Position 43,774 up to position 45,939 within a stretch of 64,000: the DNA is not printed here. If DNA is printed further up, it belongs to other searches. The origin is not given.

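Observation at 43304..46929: Septu-like ATPase + HNH pair translationally welded to an SPPY DNA methyltransferase and an HTH gene: candidate methylation-gated Septu/R-M hybrid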

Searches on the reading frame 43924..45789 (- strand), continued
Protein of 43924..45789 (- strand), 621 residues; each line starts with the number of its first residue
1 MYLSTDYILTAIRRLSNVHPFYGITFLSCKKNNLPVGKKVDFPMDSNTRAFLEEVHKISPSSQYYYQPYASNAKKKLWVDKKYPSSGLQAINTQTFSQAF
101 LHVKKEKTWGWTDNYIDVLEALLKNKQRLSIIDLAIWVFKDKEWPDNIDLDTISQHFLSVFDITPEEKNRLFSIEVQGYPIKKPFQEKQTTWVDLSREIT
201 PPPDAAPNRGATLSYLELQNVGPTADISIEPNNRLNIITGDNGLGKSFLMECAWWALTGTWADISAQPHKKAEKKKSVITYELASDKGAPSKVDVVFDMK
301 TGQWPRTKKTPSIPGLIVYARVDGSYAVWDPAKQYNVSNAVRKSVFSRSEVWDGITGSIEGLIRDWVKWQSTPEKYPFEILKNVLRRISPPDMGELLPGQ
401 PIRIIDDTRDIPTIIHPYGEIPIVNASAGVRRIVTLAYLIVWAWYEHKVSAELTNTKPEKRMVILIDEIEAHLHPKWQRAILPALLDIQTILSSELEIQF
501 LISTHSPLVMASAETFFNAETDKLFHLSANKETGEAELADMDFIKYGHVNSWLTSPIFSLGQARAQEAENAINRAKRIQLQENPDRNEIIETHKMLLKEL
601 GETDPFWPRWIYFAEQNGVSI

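Call 47: get_annotated_region(hit=H4, flank=3500)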
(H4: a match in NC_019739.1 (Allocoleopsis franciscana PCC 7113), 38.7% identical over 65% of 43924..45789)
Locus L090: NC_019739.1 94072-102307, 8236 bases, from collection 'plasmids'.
description: Allocoleopsis franciscana PCC 7113 plasmid pMIC7113.01, complete sequence
organism: Allocoleopsis franciscana PCC 7113 (NCBI taxid 1173027)
taxonomy: Bacteria; Cyanobacteriota; Cyanophyceae; Coleofasciculales; Coleofasciculaceae; Allocoleopsis; Allocoleopsis franciscana; Allocoleopsis franciscana PCC 7113
host: -; source: -; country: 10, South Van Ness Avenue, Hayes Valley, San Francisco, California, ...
typing (MOB-suite, as given by PLSDB): conjugative; replicon rep_cluster_421; relaxase MOBV; mating-pair formation MPF_T
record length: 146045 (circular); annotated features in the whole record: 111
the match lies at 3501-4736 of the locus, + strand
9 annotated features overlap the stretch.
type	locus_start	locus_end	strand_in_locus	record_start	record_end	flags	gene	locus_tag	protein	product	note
CDS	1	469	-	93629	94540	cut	-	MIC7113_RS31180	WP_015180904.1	IS5/IS1182 family transposase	-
CDS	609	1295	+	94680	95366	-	-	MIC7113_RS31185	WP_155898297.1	hypothetical protein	-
CDS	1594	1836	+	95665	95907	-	-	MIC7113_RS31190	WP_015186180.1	hypothetical protein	-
CDS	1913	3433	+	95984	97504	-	-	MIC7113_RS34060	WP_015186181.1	SLOG family protein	-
CDS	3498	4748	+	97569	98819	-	-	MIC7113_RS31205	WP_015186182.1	ATP-binding protein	-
CDS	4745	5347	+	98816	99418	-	-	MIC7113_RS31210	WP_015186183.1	hypothetical protein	-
CDS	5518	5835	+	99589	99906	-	-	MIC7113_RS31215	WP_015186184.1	CU044_2847 family protein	-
CDS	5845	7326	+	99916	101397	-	-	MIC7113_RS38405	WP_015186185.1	serine protease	GO:0006508 - proteolysis [Evidence IEA]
CDS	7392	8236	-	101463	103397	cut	-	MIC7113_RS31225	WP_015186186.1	serine protease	GO:0006508 - proteolysis [Evidence IEA]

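Call 48: get_annotated_region(hit=H5, flank=3500)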
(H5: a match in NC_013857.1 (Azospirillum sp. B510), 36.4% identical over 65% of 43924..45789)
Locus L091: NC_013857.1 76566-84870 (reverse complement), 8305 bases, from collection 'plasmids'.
description: Azospirillum sp. B510 plasmid pAB510c, complete sequence
organism: Azospirillum sp. B510 (NCBI taxid 137722)
taxonomy: Bacteria; Pseudomonadota; Alphaproteobacteria; Rhodospirillales; Azospirillaceae; Azospirillum; Azospirillum sp. B510
host: -; source: -; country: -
typing (MOB-suite, as given by PLSDB): mobilizable; relaxase MOBP
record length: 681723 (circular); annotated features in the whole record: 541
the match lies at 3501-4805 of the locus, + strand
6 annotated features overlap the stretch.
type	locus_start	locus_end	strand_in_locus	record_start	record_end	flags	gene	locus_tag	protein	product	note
CDS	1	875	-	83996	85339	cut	-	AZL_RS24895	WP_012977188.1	glutamine synthetase family protein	GO:0006542 - glutamine biosynthetic process [Evidence IEA]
CDS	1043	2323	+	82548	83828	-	-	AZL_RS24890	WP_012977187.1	FAD-binding oxidoreductase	-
CDS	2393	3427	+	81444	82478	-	-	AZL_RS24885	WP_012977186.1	hypothetical protein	-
CDS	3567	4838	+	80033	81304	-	-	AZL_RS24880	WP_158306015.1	AAA family ATPase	-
CDS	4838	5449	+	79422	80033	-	-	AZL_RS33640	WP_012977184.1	hypothetical protein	-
CDS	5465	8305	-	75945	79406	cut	smc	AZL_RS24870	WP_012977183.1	chromosome segregation protein SMC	GO:0030261 - chromosome condensation [Evidence IEA]; GO:0007059 - chromosome segregation [Evidence IEA]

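Call 49: get_annotated_region(hit=H6, flank=3500)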
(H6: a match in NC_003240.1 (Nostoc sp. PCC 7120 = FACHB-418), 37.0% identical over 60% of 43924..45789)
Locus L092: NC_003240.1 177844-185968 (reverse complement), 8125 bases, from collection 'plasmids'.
description: Nostoc sp. PCC 7120 = FACHB-418 plasmid pCC7120beta, complete sequence
organism: Nostoc sp. PCC 7120 = FACHB-418 (NCBI taxid 103690)
taxonomy: Bacteria; Cyanobacteriota; Cyanophyceae; Nostocales; Nostocaceae; Nostoc; Nostoc sp. PCC 7120 = FACHB-418
host: -; source: -; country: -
typing (MOB-suite, as given by PLSDB): conjugative; replicon rep_cluster_1671; relaxase MOBP; mating-pair formation MPF_T
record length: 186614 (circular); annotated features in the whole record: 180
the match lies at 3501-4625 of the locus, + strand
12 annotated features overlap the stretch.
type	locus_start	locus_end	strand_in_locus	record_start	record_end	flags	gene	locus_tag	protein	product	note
CDS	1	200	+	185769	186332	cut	-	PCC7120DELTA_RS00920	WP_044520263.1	ImmA/IrrE family metallo-endopeptidase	-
CDS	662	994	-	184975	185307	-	-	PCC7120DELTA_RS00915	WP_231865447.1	GIY-YIG nuclease family protein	-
CDS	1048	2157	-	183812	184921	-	-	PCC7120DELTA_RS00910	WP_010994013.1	hypothetical protein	-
CDS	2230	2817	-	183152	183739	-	-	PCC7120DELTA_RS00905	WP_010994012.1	hypothetical protein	-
CDS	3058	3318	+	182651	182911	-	-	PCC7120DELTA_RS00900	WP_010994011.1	hypothetical protein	-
CDS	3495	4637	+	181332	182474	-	-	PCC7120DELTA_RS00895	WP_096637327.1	AAA family ATPase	-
CDS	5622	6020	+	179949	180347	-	-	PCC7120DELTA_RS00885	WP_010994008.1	hypothetical protein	-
CDS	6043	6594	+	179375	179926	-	-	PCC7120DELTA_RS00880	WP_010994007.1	hypothetical protein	-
CDS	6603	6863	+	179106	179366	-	-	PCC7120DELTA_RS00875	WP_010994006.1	hypothetical protein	-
CDS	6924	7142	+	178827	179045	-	-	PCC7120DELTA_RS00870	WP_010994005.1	hypothetical protein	-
CDS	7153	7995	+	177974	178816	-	-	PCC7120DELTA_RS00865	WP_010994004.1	phage terminase large subunit family protein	-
CDS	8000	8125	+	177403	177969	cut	-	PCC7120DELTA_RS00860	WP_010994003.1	hypothetical protein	-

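Call 51: find_related_loci(query=A3, collection=metagenome_contigs, flank=4000)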
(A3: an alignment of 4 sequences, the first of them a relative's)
Query A3 (416 aa) in metagenome_contigs; peptide patterns used: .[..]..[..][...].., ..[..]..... (x = any residue, [..] = any of these).
597 stretches matched a pattern; 535 encode a relative of the query (tblastn E <= 1e-3); the best 80 are kept; 80 distinct loci.
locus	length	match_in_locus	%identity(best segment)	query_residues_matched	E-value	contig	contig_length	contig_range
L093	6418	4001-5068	79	1-361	0e+0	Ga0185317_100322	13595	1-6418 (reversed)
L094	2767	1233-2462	70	1-416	0e+0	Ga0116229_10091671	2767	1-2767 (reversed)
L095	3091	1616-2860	66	1-416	0e+0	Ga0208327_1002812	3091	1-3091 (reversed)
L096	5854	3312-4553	66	1-415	0e+0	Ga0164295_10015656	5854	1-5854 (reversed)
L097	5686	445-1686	66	1-414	0e+0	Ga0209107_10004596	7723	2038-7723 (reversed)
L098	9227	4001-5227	69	1-416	0e+0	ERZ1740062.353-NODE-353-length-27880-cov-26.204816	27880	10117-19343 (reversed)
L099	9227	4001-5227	66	1-416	0e+0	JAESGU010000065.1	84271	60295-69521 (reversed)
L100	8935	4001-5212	68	1-412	0e+0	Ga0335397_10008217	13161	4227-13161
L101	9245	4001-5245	68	1-416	0e+0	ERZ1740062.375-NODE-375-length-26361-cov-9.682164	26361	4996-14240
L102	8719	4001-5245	68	1-416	0e+0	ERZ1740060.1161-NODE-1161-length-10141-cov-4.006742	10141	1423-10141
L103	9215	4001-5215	67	1-412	0e+0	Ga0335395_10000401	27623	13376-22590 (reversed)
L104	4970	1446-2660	67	1-412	0e+0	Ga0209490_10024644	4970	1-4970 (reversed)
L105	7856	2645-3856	65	1-411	0e+0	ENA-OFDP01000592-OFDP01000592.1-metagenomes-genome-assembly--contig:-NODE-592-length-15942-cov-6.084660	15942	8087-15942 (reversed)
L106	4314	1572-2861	61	1-416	0e+0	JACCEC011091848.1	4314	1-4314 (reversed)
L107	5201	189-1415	66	1-416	0e+0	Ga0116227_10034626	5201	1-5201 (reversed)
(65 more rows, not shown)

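Call 55: find_encoding_contigs(protein=P0004, flank=5000, max_places=2)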
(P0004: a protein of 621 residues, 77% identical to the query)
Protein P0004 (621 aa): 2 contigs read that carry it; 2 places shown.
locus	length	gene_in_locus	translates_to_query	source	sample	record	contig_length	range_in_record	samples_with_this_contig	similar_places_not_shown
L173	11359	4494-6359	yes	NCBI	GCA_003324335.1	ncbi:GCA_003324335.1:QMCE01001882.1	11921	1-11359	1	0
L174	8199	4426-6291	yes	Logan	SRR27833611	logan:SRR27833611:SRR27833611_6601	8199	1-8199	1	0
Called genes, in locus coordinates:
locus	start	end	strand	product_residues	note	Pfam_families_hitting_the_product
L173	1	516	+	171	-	?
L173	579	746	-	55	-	-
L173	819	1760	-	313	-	PF01076:Mob_Pre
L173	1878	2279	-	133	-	PF14194:Cys_rich_VLP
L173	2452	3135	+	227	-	PF12844:HTH_19 (weak), PF13744:HTH_37 (weak), PF01381:HTH_3, PF13443:HTH_26 (weak), PF13560:HTH_31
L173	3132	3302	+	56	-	-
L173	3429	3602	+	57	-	-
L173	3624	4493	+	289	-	PF01555:N6_N4_Mtase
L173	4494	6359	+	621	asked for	PF02463:SMC_N (weak), PF13476:AAA_23, PF13175:AAA_15, PF13304:AAA_21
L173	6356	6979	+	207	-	-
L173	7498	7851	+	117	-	PF13560:HTH_31 (weak), PF01381:HTH_3, PF12844:HTH_19 (weak)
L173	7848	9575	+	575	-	PF00239:Resolvase, PF07508:Recombinase, PF13408:Zn_ribbon_recom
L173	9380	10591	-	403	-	PF00155:Aminotran_1_2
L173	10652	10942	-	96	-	-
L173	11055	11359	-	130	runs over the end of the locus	PF01638:HxlR, PF13601:HTH_34 (weak)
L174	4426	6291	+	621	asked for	PF02463:SMC_N (weak), PF13476:AAA_23, PF13175:AAA_15, PF13304:AAA_21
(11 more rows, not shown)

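Call 56: find_encoding_contigs(protein=P0008, flank=5000, max_places=2)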
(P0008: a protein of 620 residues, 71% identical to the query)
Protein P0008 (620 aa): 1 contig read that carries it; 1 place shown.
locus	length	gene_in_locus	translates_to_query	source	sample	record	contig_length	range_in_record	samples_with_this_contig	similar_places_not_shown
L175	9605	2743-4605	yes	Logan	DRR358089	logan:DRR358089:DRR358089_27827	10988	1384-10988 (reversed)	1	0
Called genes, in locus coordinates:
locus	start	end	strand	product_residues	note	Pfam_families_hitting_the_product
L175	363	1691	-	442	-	PF12873:DUF3825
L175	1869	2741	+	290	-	PF01555:N6_N4_Mtase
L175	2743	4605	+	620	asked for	PF13476:AAA_23, PF13175:AAA_15, PF13304:AAA_21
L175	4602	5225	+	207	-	-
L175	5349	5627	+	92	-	-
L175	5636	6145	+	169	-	-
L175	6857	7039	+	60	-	-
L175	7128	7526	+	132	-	-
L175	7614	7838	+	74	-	-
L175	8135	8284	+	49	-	-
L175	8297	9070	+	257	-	PF00239:Resolvase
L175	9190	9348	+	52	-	-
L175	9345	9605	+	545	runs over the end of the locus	PF00239:Resolvase, PF07508:Recombinase, PF13408:Zn_ribbon_recom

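Call 57: find_encoding_contigs(protein=P0001, flank=10000, max_places=4)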
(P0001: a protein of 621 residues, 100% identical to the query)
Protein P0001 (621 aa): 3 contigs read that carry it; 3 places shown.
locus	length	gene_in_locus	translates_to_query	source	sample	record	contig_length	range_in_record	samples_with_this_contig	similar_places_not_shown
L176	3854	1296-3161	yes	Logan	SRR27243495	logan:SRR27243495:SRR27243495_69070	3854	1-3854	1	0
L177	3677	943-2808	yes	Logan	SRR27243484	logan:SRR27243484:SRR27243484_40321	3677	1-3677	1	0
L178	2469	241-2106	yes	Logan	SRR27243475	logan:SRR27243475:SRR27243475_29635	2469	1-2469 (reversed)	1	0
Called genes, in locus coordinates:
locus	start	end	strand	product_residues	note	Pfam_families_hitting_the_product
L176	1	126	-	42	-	?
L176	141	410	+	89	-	-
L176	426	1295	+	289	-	PF01555:N6_N4_Mtase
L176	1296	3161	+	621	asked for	PF02463:SMC_N, PF13476:AAA_23, PF13175:AAA_15, PF13304:AAA_21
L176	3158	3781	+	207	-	-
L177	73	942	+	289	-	PF01555:N6_N4_Mtase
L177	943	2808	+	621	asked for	PF02463:SMC_N, PF13476:AAA_23, PF13175:AAA_15, PF13304:AAA_21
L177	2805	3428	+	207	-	-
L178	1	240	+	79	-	?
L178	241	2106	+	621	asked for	PF02463:SMC_N, PF13476:AAA_23, PF13175:AAA_15, PF13304:AAA_21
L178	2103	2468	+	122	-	?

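Call 68: predict_structure(alignment_id=A1)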
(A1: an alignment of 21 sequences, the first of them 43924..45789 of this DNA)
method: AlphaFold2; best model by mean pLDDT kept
length: 621 residues; sequences in the alignment: 21
mean_pLDDT: 83.8   pTM: 0.72
mean pLDDT of the five models: 83.8, 82.3, 81.3, 80.2, 78.4
residues with pLDDT >= 90: 246; 70-90: 305; 50-70: 40; < 50: 30
segments of 3 or more residues with pLDDT < 50: 72-74, 307-311, 337-339, 545-563
pLDDT, mean of each block of 10 residues (from residue 1): 94 89 93 94 91 92 86 67 83 84 82 95 87 96 92 95 96 87 90 86 74 91 91 91 77 88 86 80 78 85 66 75 88 59 84 87 93 93 90 82 85 85 87 91 91 83 91 82 89 90 84 80 88 85 50 37 59 77 86 89 68 80 65
secondary structure, 60 per line:
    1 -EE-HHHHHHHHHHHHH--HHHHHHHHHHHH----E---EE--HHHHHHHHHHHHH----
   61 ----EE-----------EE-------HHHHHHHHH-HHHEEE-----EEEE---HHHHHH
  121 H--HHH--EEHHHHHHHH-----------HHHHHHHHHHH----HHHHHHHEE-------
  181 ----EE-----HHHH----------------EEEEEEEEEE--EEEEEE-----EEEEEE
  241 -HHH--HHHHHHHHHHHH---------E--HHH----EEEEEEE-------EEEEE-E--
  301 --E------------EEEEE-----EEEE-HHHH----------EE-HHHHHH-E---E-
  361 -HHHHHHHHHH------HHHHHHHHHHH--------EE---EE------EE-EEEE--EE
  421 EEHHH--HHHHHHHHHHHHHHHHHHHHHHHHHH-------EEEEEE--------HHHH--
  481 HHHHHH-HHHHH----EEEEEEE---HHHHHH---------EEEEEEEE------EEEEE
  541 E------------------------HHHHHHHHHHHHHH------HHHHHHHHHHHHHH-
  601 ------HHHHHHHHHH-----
elements in order: H5-17 H20-31 H44-56 H87-95 E100-102 E108-111 H115-121 H131-138 H150-160 H165-171 H192-195 E212-221 E224-229 E235-240 H247-258 E278-284 E292-296 E316-320 E326-329 H331-334 H348-353 H362-371 H378-388 E413-416 E419-422 H428-453 E461-466 H475-478 H481-486 H488-492 E497-503 H507-512 E522-529 E536-541 H566-579 H586-599 H607-616

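Call 72: fold_search(model_id=the predicted structure, library=pdb)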
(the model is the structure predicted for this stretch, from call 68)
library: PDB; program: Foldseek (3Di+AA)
matches with E <= 10: 1154; with E <= 0.001: 176
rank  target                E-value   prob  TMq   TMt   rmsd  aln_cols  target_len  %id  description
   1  9vhe_D                1.0e-14  1.00  0.38  0.52   9.2       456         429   17  cryoEM structure of retron-Eco7 complex (released 2025-12-31)
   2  9vhe_E                1.1e-14  1.00  0.39  0.51   9.1       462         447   16  cryoEM structure of retron-Eco7 complex (released 2025-12-31)
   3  9nnb_D                1.3e-14  1.00  0.39  0.47   9.5       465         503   16  Cryo-EM structure of the Retron Ec78 complex, PtuA:PtuB:RT (4:2:1) (released 2025-10-08)
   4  9l7p_B                1.5e-14  1.00  0.36  0.46  10.2       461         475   16  Cryo-EM structure of retron Ec78 system complex (released 2025-12-10)
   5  8eea_D                2.3e-14  1.00  0.39  0.50   9.3       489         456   16  Structure of E.coli Septu (PtuAB) complex (released 2023-12-27)
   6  9vhl_D                2.4e-14  1.00  0.38  0.52   9.6       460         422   17  cryoEM structure of retron-Eco7 complex (form II) (released 2026-01-07)
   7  9nnb_F                2.7e-14  1.00  0.36  0.42  10.3       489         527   16  Cryo-EM structure of the Retron Ec78 complex, PtuA:PtuB:RT (4:2:1) (released 2025-10-08)
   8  9kjx_B                3.1e-14  1.00  0.38  0.43  10.7       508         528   14  Cryo-EM structure of the Retron-Eco7 complex (state 1) (released 2025-11-12)
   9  8sux_C                3.1e-14  1.00  0.33  0.50  10.1       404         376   17  Structure of E. coli PtuA hexamer (released 2024-01-10)
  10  9kjz_B                4.3e-14  1.00  0.39  0.45  10.2       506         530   15  Cryo-EM structure of the Retron-Eco7 complex (state 3) (released 2025-11-12)
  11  9l7p_C                4.8e-14  1.00  0.35  0.51   8.7       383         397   17  Cryo-EM structure of retron Ec78 system complex (released 2025-12-10)
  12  9kjy_D                4.8e-14  1.00  0.37  0.42  11.5       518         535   15  Cryo-EM structure of the Retron-Eco7 complex (state 2) (released 2025-11-12)
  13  8eea_C                5.1e-14  1.00  0.34  0.45  11.1       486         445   16  Structure of E.coli Septu (PtuAB) complex (released 2023-12-27)
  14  8eea_B                5.4e-14  1.00  0.35  0.55   8.6       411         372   18  Structure of E.coli Septu (PtuAB) complex (released 2023-12-27)
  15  9n6b_B                5.7e-14  1.00  0.35  0.41  13.9       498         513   13  Structure of the retron IA complex with HNH nuclease in the "up" orientation (released 2025-04-23)
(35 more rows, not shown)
